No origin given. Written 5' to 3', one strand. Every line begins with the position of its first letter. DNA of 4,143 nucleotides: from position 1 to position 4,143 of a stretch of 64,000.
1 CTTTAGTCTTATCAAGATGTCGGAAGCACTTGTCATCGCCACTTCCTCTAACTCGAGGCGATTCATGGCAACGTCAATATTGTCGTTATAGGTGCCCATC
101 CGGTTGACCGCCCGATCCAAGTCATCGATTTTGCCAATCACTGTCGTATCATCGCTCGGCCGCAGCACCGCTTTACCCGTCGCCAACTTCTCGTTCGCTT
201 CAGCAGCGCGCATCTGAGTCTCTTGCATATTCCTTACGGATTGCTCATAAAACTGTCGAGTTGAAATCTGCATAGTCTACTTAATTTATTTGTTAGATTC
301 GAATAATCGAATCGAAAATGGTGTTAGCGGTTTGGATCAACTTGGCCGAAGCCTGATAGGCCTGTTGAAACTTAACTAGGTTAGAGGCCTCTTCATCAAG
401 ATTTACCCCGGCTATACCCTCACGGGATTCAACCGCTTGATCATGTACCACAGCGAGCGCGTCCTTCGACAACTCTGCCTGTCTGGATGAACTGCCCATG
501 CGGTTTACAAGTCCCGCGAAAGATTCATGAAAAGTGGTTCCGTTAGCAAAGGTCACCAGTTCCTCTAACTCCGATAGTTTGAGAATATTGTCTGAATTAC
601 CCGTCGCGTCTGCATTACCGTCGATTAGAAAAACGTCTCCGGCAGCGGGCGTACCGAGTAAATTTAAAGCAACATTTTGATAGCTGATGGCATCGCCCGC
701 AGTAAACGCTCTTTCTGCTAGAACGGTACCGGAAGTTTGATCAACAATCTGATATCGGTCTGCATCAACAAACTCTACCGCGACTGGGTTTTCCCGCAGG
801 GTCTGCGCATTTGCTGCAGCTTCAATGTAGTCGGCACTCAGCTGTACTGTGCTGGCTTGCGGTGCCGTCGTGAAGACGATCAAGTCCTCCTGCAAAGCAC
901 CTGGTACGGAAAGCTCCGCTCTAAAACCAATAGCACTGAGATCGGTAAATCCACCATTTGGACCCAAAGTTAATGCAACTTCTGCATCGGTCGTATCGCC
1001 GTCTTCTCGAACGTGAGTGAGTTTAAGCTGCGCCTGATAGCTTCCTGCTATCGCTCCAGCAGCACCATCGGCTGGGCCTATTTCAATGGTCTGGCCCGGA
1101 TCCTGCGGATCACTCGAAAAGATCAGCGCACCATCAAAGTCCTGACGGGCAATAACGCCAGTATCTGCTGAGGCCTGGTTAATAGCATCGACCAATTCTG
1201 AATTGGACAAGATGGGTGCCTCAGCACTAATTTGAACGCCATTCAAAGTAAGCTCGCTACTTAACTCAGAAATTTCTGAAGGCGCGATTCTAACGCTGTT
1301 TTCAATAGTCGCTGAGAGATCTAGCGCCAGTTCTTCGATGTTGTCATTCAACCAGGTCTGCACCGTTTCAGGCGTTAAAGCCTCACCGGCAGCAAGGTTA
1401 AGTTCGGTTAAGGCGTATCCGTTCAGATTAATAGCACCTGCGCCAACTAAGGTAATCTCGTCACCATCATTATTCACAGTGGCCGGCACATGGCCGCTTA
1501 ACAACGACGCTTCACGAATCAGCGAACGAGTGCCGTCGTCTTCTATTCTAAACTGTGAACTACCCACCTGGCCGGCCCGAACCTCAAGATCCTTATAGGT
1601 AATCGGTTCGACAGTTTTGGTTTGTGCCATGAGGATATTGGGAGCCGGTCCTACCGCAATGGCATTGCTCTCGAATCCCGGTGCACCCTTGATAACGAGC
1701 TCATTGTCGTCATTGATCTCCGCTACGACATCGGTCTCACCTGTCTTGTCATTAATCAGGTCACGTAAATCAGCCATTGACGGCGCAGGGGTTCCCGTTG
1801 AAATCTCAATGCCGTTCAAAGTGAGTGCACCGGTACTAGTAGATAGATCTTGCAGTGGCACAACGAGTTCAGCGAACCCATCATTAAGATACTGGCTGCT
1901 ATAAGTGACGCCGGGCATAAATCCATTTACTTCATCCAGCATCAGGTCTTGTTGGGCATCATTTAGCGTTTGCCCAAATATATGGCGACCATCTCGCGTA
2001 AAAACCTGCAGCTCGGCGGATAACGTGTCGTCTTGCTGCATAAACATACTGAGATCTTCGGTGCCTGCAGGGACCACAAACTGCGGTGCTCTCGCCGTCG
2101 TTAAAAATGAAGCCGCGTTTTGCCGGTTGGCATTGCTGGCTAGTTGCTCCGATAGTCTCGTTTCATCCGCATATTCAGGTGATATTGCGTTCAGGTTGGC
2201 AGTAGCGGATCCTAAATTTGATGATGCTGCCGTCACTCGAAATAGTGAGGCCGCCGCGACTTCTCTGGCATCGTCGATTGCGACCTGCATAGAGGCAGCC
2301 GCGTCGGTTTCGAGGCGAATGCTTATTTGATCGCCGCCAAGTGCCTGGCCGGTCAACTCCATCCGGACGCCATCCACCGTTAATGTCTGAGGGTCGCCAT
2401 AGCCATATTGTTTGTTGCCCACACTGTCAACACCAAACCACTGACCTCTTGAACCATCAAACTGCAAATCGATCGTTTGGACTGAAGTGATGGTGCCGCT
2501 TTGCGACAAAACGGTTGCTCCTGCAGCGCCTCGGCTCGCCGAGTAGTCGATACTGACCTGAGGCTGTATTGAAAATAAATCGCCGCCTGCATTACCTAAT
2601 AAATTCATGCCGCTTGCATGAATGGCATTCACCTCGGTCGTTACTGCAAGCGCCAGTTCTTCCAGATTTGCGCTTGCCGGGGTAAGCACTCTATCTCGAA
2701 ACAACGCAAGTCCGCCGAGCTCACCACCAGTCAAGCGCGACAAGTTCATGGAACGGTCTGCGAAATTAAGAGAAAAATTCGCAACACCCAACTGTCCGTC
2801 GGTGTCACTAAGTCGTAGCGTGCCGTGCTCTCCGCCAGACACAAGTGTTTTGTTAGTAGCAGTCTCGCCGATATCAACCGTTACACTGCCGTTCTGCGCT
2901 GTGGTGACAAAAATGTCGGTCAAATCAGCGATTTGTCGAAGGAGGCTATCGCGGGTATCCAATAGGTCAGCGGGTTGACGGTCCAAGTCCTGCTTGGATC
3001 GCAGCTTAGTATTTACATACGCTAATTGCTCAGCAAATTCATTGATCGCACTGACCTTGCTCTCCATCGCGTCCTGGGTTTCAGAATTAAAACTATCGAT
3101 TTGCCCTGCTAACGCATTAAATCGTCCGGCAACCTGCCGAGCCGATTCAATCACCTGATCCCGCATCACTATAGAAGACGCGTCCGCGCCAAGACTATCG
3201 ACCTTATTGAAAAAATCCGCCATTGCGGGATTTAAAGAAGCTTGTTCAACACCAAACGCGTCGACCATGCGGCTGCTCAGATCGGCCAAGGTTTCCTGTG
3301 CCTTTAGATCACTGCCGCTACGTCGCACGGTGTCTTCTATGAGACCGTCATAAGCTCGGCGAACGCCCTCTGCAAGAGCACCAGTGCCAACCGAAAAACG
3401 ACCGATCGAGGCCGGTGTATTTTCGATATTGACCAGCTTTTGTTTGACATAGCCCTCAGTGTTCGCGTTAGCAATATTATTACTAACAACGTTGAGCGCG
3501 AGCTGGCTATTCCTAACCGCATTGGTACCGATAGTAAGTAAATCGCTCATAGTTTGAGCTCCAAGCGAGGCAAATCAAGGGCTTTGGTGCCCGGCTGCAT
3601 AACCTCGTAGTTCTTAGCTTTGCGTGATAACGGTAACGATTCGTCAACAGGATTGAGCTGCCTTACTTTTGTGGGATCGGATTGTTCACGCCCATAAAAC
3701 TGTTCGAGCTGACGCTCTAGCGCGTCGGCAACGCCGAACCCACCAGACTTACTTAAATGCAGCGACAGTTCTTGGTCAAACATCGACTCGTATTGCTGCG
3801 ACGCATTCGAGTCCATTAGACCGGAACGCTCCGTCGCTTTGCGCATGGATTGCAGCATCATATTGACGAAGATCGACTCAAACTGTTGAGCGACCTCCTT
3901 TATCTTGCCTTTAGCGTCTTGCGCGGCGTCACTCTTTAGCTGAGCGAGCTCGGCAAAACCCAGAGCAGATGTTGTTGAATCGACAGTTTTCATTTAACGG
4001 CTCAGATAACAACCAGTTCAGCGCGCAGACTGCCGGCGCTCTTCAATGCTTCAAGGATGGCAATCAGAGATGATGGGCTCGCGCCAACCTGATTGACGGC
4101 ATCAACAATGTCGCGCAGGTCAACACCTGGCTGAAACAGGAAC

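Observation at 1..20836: Candidate uncharacterised flagellar type: hook, junction and filament all carry large inserts, plus a dedicated envelope module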

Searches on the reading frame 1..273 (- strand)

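Call 4: search_protein_families(library=pfam, proteins=[window:1-273:-], max_evalue=0.01)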
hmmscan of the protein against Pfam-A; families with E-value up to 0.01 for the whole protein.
window:1-273:- (91 aa): 1 family
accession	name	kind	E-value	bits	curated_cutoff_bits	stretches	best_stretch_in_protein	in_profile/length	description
PF00669.25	Flagellin_N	-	3.9e-12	46.9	26.6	1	3-90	1-88/139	Bacterial flagellin N-terminal helical region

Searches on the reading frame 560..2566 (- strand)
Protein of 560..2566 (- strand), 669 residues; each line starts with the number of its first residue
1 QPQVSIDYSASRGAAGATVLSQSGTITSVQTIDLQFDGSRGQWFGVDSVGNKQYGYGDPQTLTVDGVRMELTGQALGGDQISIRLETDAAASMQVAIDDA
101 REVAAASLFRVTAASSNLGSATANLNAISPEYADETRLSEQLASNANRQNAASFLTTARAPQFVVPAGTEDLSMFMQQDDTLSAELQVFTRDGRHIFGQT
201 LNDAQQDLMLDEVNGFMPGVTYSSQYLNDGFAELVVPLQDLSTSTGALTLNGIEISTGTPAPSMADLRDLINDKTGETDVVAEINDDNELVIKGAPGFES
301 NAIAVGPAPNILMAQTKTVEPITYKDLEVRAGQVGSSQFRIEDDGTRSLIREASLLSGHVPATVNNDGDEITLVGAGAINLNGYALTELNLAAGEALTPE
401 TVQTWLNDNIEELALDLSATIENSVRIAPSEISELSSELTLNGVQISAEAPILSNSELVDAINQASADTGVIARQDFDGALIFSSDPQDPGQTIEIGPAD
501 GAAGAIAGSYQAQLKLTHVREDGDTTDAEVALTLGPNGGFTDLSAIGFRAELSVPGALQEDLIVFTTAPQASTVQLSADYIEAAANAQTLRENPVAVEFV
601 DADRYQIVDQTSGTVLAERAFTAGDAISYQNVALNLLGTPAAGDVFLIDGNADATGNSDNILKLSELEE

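Call 30: search_protein_families(library=pfam, proteins=[window:560-2566:-], max_evalue=1)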
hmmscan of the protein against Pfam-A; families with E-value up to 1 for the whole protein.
seq(669 aa): 1 family
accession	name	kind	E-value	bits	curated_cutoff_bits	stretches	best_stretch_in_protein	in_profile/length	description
PF07196.18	Flagellin_IN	-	1.5e-08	35.2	22.7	2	263-293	22-52/55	Flagellin hook IN motif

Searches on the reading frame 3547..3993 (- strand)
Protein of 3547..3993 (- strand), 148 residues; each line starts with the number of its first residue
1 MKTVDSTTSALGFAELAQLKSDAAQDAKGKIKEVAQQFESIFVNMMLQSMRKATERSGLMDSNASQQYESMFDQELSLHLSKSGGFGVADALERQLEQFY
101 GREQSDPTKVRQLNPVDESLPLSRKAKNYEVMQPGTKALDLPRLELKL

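Call 3: search_protein_families(library=pfam, proteins=[window:3547-3993:-])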
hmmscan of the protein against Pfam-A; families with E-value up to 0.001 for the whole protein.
window:3547-3993:- (148 aa): 1 family
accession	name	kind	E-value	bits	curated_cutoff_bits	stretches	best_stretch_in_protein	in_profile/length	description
PF10135.14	Rod-binding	-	1.9e-16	60.8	25.1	1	48-95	1-51/51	Rod binding protein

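Call 61: search_protein_families(library=ncbifam, proteins=[window:3547-3993:-], max_evalue=0.1)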
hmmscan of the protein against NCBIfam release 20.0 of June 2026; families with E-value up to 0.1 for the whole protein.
window:3547-3993:- (148 aa): 12 families
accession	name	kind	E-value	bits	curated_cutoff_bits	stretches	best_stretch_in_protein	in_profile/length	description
TIGR02541.1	flagell_FlgJ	equivalog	8.4e-28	98.1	193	1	14-110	6-102/294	flagellar assembly peptidoglycan hydrolase FlgJ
NF009354.0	PRK12709.1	equivalog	9.7e-23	81.1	456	1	10-103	15-107/323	flagellar rod assembly protein/muramidase FlgJ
NF009358.0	PRK12713.1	equivalog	6.3e-18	65.3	595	1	8-98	14-105/339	flagellar rod assembly protein/muramidase FlgJ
NF009357.0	PRK12712.1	equivalog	1.2e-17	64.4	606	1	18-103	25-110/344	flagellar rod assembly protein/muramidase FlgJ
NF009355.0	PRK12710.1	equivalog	8.8e-12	44.8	358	1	11-108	9-109/291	flagellar rod assembly protein/muramidase FlgJ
NF009431.0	PRK12790.1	equivalog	8.6e-09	35.3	110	1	15-96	24-106/115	flagellar assembly peptidoglycan hydrolase FlgJ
NF009352.0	PRK12708.1-4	equivalog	1.4e-08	35.2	178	1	24-134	21-128/140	peptidoglycan hydrolase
NF009350.0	PRK12708.1-2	equivalog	6.5e-07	29.7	189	1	13-96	14-98/132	peptidoglycan hydrolase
NF009349.0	PRK12708.1-1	equivalog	0.00014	22.4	141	1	31-96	25-94/97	peptidoglycan hydrolase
NF009351.0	PRK12708.1-3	equivalog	0.0011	19.1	183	1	26-95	19-92/129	peptidoglycan hydrolase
NF058576.1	EntV_fam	equivalog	0.058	13.4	130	1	22-82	29-84/162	EntV family bacteriocin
NF050104.1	TA_MazE_antitoxin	equivalog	0.061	13.7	65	0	33-77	16-60/69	type II toxin-antitoxin system MazE family antitoxin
